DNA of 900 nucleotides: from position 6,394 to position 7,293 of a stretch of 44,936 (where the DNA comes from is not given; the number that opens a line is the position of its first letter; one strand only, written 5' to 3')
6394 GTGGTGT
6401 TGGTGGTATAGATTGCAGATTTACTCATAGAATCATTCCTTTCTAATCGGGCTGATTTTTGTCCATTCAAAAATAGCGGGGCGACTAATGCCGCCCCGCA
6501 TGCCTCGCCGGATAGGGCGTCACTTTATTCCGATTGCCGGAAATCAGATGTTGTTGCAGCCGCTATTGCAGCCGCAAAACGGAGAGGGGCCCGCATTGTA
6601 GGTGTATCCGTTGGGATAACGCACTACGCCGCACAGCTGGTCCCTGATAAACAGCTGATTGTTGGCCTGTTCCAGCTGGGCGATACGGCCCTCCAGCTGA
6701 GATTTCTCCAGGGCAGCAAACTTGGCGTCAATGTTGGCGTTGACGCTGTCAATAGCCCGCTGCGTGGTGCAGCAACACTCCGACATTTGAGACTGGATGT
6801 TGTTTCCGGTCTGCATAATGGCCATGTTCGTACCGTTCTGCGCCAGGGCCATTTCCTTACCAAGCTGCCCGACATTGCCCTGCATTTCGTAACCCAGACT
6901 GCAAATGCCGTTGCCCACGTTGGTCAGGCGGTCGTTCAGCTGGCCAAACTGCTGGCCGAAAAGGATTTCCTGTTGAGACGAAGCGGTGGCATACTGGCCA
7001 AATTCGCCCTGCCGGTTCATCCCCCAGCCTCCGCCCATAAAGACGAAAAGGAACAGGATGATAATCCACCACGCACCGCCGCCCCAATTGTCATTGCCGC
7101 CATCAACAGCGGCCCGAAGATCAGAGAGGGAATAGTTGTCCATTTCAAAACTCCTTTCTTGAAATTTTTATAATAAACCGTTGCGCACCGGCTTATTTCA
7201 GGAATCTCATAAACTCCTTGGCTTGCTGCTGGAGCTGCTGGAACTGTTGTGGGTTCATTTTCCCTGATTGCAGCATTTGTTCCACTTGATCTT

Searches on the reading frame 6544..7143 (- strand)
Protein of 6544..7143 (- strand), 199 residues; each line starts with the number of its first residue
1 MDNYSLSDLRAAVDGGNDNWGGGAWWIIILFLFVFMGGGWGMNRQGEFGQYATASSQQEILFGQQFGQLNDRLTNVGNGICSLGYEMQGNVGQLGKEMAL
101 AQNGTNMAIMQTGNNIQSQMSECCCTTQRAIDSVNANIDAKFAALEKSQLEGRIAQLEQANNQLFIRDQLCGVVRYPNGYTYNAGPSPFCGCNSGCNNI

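Call 23: search_protein_families(library=phrogs, max_evalue=0.001, proteins=[window:6544-7143:-])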
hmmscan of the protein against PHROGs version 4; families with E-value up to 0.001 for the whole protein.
window:6544-7143:- (199 aa): 1 family
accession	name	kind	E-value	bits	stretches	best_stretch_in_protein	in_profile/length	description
phrog_16490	-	unknown function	3.1e-14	54.3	1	13-147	21-162/286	-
